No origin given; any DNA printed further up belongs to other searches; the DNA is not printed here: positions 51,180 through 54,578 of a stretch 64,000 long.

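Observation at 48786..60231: Candidate novel system: T1SS (dead-C39 ABC plus HlyD) fused to a Sel1 protein, a TPR-GT2-GT-B glycosyltransferase, a ChW-like repeat orphan and a GT4 enzyme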

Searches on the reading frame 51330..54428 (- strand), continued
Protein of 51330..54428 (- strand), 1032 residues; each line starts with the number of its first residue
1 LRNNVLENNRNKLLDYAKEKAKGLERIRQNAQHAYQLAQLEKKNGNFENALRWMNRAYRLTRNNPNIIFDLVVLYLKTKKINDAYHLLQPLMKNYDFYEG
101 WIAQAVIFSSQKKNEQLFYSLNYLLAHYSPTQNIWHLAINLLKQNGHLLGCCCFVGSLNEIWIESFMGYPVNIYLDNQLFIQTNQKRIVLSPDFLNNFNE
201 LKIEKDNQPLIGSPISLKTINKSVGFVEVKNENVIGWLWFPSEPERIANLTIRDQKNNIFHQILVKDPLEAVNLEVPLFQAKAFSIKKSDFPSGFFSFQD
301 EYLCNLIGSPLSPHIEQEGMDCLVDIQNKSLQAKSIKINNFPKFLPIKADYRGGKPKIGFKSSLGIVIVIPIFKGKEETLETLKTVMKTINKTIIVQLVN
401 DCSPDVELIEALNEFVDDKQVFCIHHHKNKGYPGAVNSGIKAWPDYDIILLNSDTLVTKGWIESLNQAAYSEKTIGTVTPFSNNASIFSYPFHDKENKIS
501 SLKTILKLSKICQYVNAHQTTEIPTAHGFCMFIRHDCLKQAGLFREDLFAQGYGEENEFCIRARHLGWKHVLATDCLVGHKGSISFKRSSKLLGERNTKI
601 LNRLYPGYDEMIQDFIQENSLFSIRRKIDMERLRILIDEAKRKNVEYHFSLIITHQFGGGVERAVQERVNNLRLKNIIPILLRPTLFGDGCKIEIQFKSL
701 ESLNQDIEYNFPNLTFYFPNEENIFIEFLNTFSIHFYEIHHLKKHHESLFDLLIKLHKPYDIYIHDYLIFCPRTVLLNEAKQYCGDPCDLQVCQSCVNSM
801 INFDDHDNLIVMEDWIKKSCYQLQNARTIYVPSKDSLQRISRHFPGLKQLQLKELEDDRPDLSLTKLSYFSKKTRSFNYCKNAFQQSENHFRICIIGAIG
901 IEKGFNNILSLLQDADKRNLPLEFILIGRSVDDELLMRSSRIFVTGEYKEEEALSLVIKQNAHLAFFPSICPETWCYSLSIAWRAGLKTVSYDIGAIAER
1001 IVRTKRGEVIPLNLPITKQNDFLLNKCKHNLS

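Call 12: find_homologous_proteins(query=window:51330-54428:-, max_evalue=0.00001)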
Query window:51330-54428:- (1032 aa): 1157 proteins with E <= 0.00001 among 8000 candidates; the best 120 are listed.
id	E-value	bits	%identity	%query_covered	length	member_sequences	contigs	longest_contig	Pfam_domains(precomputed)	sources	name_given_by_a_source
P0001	0.0e+0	1472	61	99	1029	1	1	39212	PF13641.13,PF00535.33,PF13692.13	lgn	-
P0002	0.0e+0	1465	61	99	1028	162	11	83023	PF13641.13,PF00534.27,PF00535.33,PF13692.13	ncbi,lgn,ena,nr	ncbi:MAG: glycosyltransferase [Commensalibacter sp.]|nr:glycosyltransferase [Commensalibacter sp.] M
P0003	0.0e+0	1293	55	98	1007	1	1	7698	PF13641.13,PF00534.27,PF12895.14,PF00535.33,PF13692.13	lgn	-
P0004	0.0e+0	1175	50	99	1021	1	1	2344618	PF13641.13,PF00534.27,PF00535.33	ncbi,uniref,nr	ncbi:glycosyltransferase [Commensalibacter oyaizuii]|uniref:Glycosyltransferase n=1 Tax=Commensaliba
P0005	0.0e+0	1149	50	99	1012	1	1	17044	PF13641.13,PF00534.27,PF00535.33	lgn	-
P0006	0.0e+0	1131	49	99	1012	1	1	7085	PF13641.13,PF00534.27,PF13428.13,PF00535.33,PF13692.13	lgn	-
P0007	0.0e+0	1126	49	99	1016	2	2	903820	PF13641.13,PF00534.27,PF00535.33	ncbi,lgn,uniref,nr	ncbi:glycosyltransferase [Commensalibacter papalotli (ex Botero et al. 2024)]|uniref:Glycosyltransfe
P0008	0.0e+0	1122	50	99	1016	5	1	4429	PF13641.13,PF00535.33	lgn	-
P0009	0.0e+0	1122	49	99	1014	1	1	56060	PF13641.13,PF00534.27,PF00535.33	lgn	-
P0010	0.0e+0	1117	49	99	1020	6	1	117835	PF13641.13,PF00535.33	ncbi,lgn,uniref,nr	ncbi:Glycosyltransferase involved in cell wall bisynthesis (RfaB) (PDB:2IV7) [Commensalibacter commu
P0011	0.0e+0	1115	49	99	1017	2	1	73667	PF13641.13,PF00535.33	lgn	-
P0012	0.0e+0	1113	48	99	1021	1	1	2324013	PF13641.13,PF00535.33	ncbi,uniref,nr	ncbi:glycosyltransferase [Commensalibacter nepenthis]|uniref:Glycosyltransferase n=1 Tax=Commensalib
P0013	0.0e+0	1102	48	99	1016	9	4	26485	PF13641.13,PF00535.33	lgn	-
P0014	0.0e+0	1095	49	99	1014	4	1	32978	PF13641.13,PF00535.33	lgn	-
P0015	0.0e+0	1094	48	99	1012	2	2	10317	PF13641.13,PF00535.33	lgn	-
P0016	0.0e+0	1031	45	96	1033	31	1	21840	PF13641.13,PF00534.27,PF00535.33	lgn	-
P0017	2.3e-262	891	43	99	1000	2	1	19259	PF14559.13,PF13641.13,PF00534.27,PF00535.33,PF13692.13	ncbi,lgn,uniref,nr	ncbi:hypothetical protein COMNV_01785 [Commensalibacter sp. Nvir]|uniref:glycosyltransferase n=1 Tax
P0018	8.2e-182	625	39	84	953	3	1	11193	PF13641.13,PF13439.13,PF00535.33,PF13692.13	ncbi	ncbi:MAG: glycosyltransferase, partial [Janthinobacterium lividum]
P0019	1.3e-180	621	35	97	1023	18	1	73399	PF13641.13,PF00534.27,PF00535.33,PF13692.13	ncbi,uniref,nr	ncbi:hypothetical protein HK13_08680 [Acetobacter indonesiensis]|uniref:glycosyltransferase n=1 Tax=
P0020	7.2e-175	602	35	96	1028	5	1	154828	PF14559.13,PF13641.13,PF00534.27,PF00535.33,PF13692.13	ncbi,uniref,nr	ncbi:glycosyl transferase [Acetobacter pomorum]|uniref:Glycosyl transferase n=2 Tax=Acetobacter pomo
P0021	2.9e-174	600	34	97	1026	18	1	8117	PF13641.13,PF00534.27,PF00535.33,PF13692.13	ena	-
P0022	1.8e-173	597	34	97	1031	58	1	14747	PF13641.13,PF00534.27,PF00535.33,PF13692.13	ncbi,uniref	ncbi:MAG: glycosyltransferase [Acetobacter orientalis]|uniref:glycosyltransferase n=1 Tax=Acetobacte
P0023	3.0e-171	590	32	98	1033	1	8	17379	PF13641.13,PF00534.27,PF00535.33,PF13692.13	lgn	-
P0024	3.4e-171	590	33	98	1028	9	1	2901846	PF13641.13,PF00534.27,PF00535.33,PF13692.13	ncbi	ncbi:glycosyltransferase [Acetobacter ascendens]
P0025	1.9e-170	587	33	97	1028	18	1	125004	PF14559.13,PF13641.13,PF00534.27,PF00535.33,PF13692.13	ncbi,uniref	ncbi:glycosyltransferase [Acetobacter sp. AAB5]|uniref:glycosyltransferase n=1 Tax=Acetobacter sp. A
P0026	7.2e-170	585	36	81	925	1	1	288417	PF13641.13,PF00534.27,PF13439.13,PF00535.33,PF13692.13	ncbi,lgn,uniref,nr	ncbi:glycosyltransferase [Acetobacter conturbans]|uniref:glycosyltransferase n=1 Tax=Acetobacter con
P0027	1.4e-169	584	32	97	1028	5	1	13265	PF13641.13,PF00534.27,PF00535.33,PF13692.13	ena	-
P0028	4.9e-169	582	36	91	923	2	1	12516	PF13641.13,PF00535.33,PF13692.13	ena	-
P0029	1.6e-167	577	34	98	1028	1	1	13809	PF13641.13,PF00534.27,PF13439.13,PF00535.33,PF13692.13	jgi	jgi:GT2 family glycosyltransferase/glycosyltransferase involved in cell wall biosynthesis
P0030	7.6e-164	565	34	98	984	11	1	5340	PF13641.13,PF00535.33,PF13692.13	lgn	-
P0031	6.5e-162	559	35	89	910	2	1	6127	PF13641.13,PF00535.33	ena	-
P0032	4.0e-160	553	33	95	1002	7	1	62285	PF13641.13,PF00534.27,PF00535.33,PF13692.13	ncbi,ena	-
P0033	6.0e-160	552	32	97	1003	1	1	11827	PF13641.13,PF00534.27,PF00535.33,PF13692.13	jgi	jgi:GT2 family glycosyltransferase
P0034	2.9e-159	550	33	96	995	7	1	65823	PF14559.13,PF13641.13,PF00534.27,PF00535.33,PF07719.24,PF13692.13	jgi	-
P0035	1.7e-158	548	33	97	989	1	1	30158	PF13641.13,PF00535.33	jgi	-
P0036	2.8e-158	547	32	96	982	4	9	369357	PF13641.13,PF00534.27,PF00535.33,PF13692.13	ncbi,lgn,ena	-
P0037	4.5e-158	546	33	97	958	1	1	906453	PF13641.13,PF13428.13,PF13439.13,PF00535.33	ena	-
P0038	4.6e-158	546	32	99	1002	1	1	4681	PF13641.13,PF13439.13,PF00535.33,PF13692.13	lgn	-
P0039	1.4e-156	541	33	98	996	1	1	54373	PF13641.13,PF00534.27,PF00535.33,PF13692.13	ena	-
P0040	2.4e-156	540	33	99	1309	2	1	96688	PF13641.13,PF00534.27,PF00535.33,PF07719.24,PF13692.13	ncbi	-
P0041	9.4e-154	532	34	98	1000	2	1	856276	PF13641.13,PF00535.33,PF13692.13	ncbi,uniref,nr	ncbi:glycosyltransferase [Lichenicoccus roseus]|uniref:Glycosyltransferase n=1 Tax=Lichenicoccus ros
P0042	5.0e-152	526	33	96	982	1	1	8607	PF13641.13,PF00534.27,PF13428.13,PF00535.33,PF13692.13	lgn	-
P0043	6.6e-152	526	33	97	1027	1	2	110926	PF13641.13,PF00534.27,PF00535.33,PF13692.13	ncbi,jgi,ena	jgi:GT2 family glycosyltransferase/glycosyltransferase involved in cell wall biosynthesis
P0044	8.6e-152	525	34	96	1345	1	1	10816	PF13641.13,PF00534.27,PF13428.13,PF00535.33,PF13692.13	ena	-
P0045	5.1e-151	523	33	93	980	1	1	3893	PF13641.13,PF00535.33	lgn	-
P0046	6.4e-151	522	31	93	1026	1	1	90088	PF13641.13,PF00534.27,PF00535.33,PF13692.13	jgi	jgi:GT2 family glycosyltransferase/glycosyltransferase involved in cell wall biosynthesis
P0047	9.9e-151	522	33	97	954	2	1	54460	PF13641.13,PF00534.27,PF13439.13,PF00535.33,PF13692.13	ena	-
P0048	1.9e-150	521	32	91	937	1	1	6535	PF13641.13,PF13439.13,PF00535.33,PF13692.13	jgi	jgi:GT2 family glycosyltransferase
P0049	5.7e-150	519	35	81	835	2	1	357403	PF13641.13,PF00534.27,PF13439.13,PF00535.33,PF13692.13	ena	-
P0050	7.6e-150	519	34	95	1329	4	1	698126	PF13641.13,PF00534.27,PF00535.33,PF13692.13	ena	-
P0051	3.3e-149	517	32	96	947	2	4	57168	PF13641.13,PF00534.27,PF13439.13,PF00535.33,PF13692.13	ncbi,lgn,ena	-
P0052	1.0e-148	515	32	94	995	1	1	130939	PF13641.13,PF00534.27,PF13439.13,PF00535.33,PF13692.13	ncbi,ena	-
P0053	1.7e-148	514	36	80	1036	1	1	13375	PF13641.13,PF00534.27,PF13439.13,PF00535.33,PF13692.13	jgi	jgi:GT2 family glycosyltransferase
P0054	4.7e-148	513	31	91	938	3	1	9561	PF13641.13,PF00534.27,PF00535.33,PF13692.13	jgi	jgi:GT2 family glycosyltransferase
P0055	3.3e-147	510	36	79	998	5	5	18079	PF13641.13,PF00534.27,PF00535.33,PF13692.13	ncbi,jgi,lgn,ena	jgi:GT2 family glycosyltransferase/glycosyltransferase involved in cell wall biosynthesis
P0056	1.9e-146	508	32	96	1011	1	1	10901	PF13641.13,PF00534.27,PF13439.13,PF00535.33,PF13692.13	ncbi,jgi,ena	jgi:GT2 family glycosyltransferase/glycosyltransferase involved in cell wall biosynthesis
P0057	2.1e-146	507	32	96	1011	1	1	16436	PF13641.13,PF00534.27,PF13439.13,PF00535.33,PF13692.13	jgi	jgi:GT2 family glycosyltransferase/glycosyltransferase involved in cell wall biosynthesis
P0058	3.1e-146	507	35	81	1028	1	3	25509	PF13641.13,PF00535.33,PF13692.13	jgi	jgi:GT2 family glycosyltransferase/glycosyltransferase involved in cell wall biosynthesis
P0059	1.5e-145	505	31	94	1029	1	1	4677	PF13641.13,PF00535.33,PF13692.13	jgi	jgi:GT2 family glycosyltransferase/glycosyltransferase involved in cell wall biosynthesis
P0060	2.9e-145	504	31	96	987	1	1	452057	PF13641.13,PF00535.33,PF13692.13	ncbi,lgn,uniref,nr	ncbi:glycosyltransferase [Gluconacetobacter takamatsuzukensis]|uniref:Glycosyltransferase n=1 Tax=Gl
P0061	3.0e-145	504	31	97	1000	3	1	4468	PF13641.13,PF00534.27,PF13428.13,PF00535.33,PF13692.13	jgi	-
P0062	5.1e-145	503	31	94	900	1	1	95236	PF13641.13,PF00534.27,PF00535.33,PF13692.13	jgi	jgi:GT2 family glycosyltransferase/glycosyltransferase involved in cell wall biosynthesis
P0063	7.2e-145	502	32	97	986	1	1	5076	PF13641.13,PF13439.13,PF00535.33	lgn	-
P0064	4.7e-144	500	32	96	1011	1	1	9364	PF13641.13,PF00534.27,PF13432.13,PF13439.13,PF00535.33,PF13692.13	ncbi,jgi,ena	jgi:GT2 family glycosyltransferase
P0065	4.8e-144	500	32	95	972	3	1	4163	PF13641.13,PF00535.33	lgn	-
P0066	1.2e-143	498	36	80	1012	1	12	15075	PF13641.13,PF00534.27,PF00535.33,PF13692.13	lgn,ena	-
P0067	1.8e-143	498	31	94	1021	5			PF13641.13,PF00535.33,PF13692.13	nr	nr:glycosyltransferase [uncultured Rhodopila sp.]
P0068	6.4e-143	496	35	78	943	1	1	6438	PF13641.13,PF00534.27,PF00535.33,PF13692.13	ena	-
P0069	7.5e-143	496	31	96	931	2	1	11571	PF13641.13,PF00534.27,PF00535.33,PF13692.13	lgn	-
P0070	8.2e-143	496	31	98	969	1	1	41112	PF13641.13,PF00535.33,PF13692.13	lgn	-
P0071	1.6e-142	495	32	96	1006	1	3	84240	PF13641.13,PF00534.27,PF13439.13,PF00535.33,PF13692.13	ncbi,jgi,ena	jgi:GT2 family glycosyltransferase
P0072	1.5e-141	491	30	97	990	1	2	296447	PF13641.13,PF12895.14,PF00535.33,PF13692.13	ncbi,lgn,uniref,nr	ncbi:glycosyltransferase [Neokomagataea thailandica]|uniref:Glycosyltransferase n=1 Tax=Neokomagatae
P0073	7.5e-141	489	31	98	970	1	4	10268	PF13641.13,PF13432.13,PF00535.33,PF13692.13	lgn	-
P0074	8.2e-141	489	31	97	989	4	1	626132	PF13641.13,PF12895.14,PF13439.13,PF00535.33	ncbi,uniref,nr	ncbi:glycosyltransferase [Neokomagataea sp. TBRC 2177]|uniref:Glycosyltransferase n=1 Tax=Neokomagat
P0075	8.3e-141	489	33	81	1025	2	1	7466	PF13641.13,PF00534.27,PF13439.13,PF00535.33,PF13692.13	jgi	jgi:GT2 family glycosyltransferase/glycosyltransferase involved in cell wall biosynthesis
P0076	2.2e-140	488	33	95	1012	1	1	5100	PF13641.13,PF00534.27,PF00535.33,PF13692.13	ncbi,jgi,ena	jgi:GT2 family glycosyltransferase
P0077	1.5e-139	485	35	81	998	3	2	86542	PF13641.13,PF00534.27,PF00535.33,PF13692.13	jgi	jgi:GT2 family glycosyltransferase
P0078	3.1e-139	484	32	94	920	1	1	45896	PF13641.13,PF00534.27,PF13579.13,PF13439.13,PF00535.33,PF13692.13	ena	-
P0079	5.2e-139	483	34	80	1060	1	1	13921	PF00535.33,PF13692.13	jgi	jgi:GT2 family glycosyltransferase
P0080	2.2e-138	481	31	96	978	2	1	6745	PF13641.13,PF00535.33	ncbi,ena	-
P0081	5.3e-138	480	30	95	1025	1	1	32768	PF13641.13,PF13428.13,PF00535.33,PF13692.13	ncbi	-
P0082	7.1e-138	479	31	95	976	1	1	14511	PF13641.13,PF00535.33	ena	-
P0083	3.2e-136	474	35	77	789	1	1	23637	PF13641.13,PF00534.27,PF13439.13,PF00535.33,PF13692.13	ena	-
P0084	6.8e-136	473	32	94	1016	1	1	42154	PF13641.13,PF00534.27,PF00535.33,PF13692.13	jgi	jgi:GT2 family glycosyltransferase/glycosyltransferase involved in cell wall biosynthesis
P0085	4.7e-135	470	32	95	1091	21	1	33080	PF13641.13,PF00534.27,PF00535.33,PF13692.13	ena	-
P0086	6.2e-135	470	35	80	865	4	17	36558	PF13641.13,PF13439.13,PF00535.33,PF13692.13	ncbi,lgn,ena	-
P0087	6.8e-135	469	33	79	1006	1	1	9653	PF13641.13,PF13439.13,PF00535.33,PF13692.13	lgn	-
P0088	7.2e-135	469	31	96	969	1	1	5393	PF13641.13,PF00535.33,PF13692.13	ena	-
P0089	9.3e-135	469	31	98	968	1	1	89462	PF13641.13,PF00534.27,PF00535.33,PF13692.13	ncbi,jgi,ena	-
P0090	9.8e-135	469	34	80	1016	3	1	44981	PF13641.13,PF00534.27,PF00535.33,PF13692.13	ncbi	ncbi:glycosyltransferase [Acidisoma sp. 7E03]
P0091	1.7e-133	465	31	95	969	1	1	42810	PF13641.13,PF00534.27,PF00535.33,PF13692.13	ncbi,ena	-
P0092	1.8e-133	465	31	97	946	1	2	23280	PF13641.13,PF00535.33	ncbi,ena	-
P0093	5.9e-133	463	34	82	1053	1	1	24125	PF13641.13,PF00534.27,PF00535.33,PF13692.13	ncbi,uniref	ncbi:glycosyltransferase [Acidiphilium sp.]|uniref:glycosyltransferase n=1 Tax=Acidiphilium sp. TaxI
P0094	9.1e-133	462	31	94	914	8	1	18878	PF13641.13,PF00534.27,PF13439.13,PF00535.33,PF13692.13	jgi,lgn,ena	-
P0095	2.8e-132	461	33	80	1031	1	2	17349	PF13641.13,PF00534.27,PF13439.13,PF00535.33,PF13692.13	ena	-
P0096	4.7e-132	460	31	97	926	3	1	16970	PF13641.13,PF00535.33,PF13692.13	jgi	-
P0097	7.0e-132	459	31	95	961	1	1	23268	PF13641.13,PF00534.27,PF00535.33,PF13692.13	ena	-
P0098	7.4e-131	456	35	80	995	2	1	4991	PF13641.13,PF00534.27,PF00535.33,PF13692.13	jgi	jgi:GT2 family glycosyltransferase/glycosyltransferase involved in cell wall biosynthesis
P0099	1.3e-130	455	30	97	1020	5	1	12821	PF13641.13,PF00534.27,PF00535.33,PF13692.13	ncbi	ncbi:MAG: glycosyltransferase [Acidiphilium sp.]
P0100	1.4e-130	455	33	81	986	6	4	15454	PF13641.13,PF00534.27,PF00535.33,PF13692.13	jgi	jgi:GT2 family glycosyltransferase/glycosyltransferase involved in cell wall biosynthesis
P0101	1.8e-130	455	32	92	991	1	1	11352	PF13641.13,PF00534.27,PF13439.13,PF00535.33,PF13692.13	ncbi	-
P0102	2.4e-130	454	33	80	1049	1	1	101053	PF13641.13,PF00534.27,PF00535.33,PF13692.13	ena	-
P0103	2.9e-130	454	34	83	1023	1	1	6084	PF13641.13,PF00534.27,PF00535.33,PF13692.13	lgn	-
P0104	6.4e-130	453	32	94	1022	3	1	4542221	PF13641.13,PF00534.27,PF00535.33,PF13692.13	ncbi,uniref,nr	ncbi:glycosyltransferase [Acidisoma cladoniae]|uniref:glycosyltransferase n=1 Tax=Acidisoma cladonia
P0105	1.0e-128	449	31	94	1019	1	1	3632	PF13641.13,PF00534.27,PF00535.33,PF13692.13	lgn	-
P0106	2.6e-127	444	32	91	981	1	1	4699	PF13641.13,PF00534.27,PF00535.33,PF13692.13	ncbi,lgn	-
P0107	1.3e-126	442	31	97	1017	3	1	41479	PF13641.13,PF00534.27,PF00535.33,PF13692.13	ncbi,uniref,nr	ncbi:glycosyltransferase [Acidisphaera sp. L21]|uniref:glycosyltransferase n=1 Tax=Acidisphaera sp. 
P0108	3.0e-126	441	31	94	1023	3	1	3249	PF13641.13,PF00534.27,PF00535.33,PF13692.13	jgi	jgi:GT2 family glycosyltransferase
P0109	3.1e-126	441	31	97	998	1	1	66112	PF13641.13,PF00534.27,PF00535.33,PF13692.13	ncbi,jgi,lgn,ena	jgi:GT2 family glycosyltransferase/glycosyltransferase involved in cell wall biosynthesis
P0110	1.6e-125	438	29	94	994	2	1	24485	PF13641.13,PF00534.27,PF00535.33,PF13692.13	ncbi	-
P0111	1.7e-123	432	31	86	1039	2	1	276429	PF13641.13,PF00534.27,PF00535.33,PF13692.13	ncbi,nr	ncbi:glycosyltransferase [Acidisoma silvae]|nr:glycosyltransferase [Acidisoma silvae]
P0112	6.3e-121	423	31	97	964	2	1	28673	PF13641.13,PF00535.33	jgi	jgi:GT2 family glycosyltransferase/glycosyltransferase involved in cell wall biosynthesis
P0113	7.3e-119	416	31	94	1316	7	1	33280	PF13641.13,PF07538.17,PF13432.13,PF00535.33,PF13692.13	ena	-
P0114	2.3e-114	401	36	65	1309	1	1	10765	PF00535.33,PF13692.13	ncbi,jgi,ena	jgi:GT2 family glycosyltransferase/glycosyltransferase involved in cell wall biosynthesis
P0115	3.1e-114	401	29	95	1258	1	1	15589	PF13641.13,PF00534.27,PF00535.33,PF13692.13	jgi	jgi:GT2 family glycosyltransferase/glycosyltransferase involved in cell wall biosynthesis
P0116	8.0e-114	400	29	97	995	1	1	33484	PF13641.13,PF00535.33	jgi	jgi:GT2 family glycosyltransferase/tetratricopeptide (TPR) repeat protein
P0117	1.2e-113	399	28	98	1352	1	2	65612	PF13641.13,PF00534.27,PF13439.13,PF00535.33,PF13692.13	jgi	jgi:GT2 family glycosyltransferase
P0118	4.8e-113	397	35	64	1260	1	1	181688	PF13641.13,PF00534.27,PF13579.13,PF13439.13,PF00535.33,PF13692.13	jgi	jgi:GT2 family glycosyltransferase/glycosyltransferase involved in cell wall biosynthesis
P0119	5.2e-113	397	32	75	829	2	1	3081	PF13641.13,PF00535.33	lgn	-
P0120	3.1e-112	394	34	65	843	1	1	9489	PF13641.13,PF00534.27,PF13439.13,PF00535.33,PF13692.13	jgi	-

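Call 14: find_encoding_contigs(protein=P0004, flank=10000, max_places=2)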
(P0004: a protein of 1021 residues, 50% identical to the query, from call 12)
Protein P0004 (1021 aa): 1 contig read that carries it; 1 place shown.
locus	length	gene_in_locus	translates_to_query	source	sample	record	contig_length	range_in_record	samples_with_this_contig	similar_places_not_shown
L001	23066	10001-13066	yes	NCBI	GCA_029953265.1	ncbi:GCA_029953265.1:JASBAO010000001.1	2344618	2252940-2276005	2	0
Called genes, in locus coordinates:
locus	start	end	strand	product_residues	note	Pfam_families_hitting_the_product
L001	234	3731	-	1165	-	PF02574:S-methyl_trans, PF00809:Pterin_bind, PF02607:B12-binding_2, PF02310:B12-binding, PF02965:Met_synt_B12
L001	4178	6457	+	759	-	PF00664:ABC_membrane, PF00005:ABC_tran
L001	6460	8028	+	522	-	PF25994:HH_AprE, PF26002:Beta-barrel_AprE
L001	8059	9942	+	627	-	PF08238:Sel1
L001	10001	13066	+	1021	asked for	PF00535:Glycos_transf_2, PF13641:Glyco_tranf_2_3, PF00534:Glycos_transf_1 (weak)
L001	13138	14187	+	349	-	PF07538:ChW (weak)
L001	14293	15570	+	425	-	PF12000:Glyco_trans_4_3, PF00534:Glycos_transf_1, PF13692:Glyco_trans_1_4, PF13524:Glyco_trans_1_2 (weak)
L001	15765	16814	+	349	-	PF13379:NMT1_2, PF09084:NMT1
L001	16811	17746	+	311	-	PF00528:BPD_transp_1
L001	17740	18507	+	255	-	PF00005:ABC_tran, PF13401:AAA_22 (weak)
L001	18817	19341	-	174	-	PF00719:Pyrophosphatase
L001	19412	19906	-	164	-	-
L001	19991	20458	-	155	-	-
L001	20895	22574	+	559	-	PF00005:ABC_tran, PF02463:SMC_N (faint), PF13555:AAA_29 (faint), PF13304:AAA_21 (faint), PF12848:ABC_tran_Xtn, PF00005:ABC_tran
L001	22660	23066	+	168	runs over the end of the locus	PF13302:Acetyltransf_3, PF00583:Acetyltransf_1 (weak)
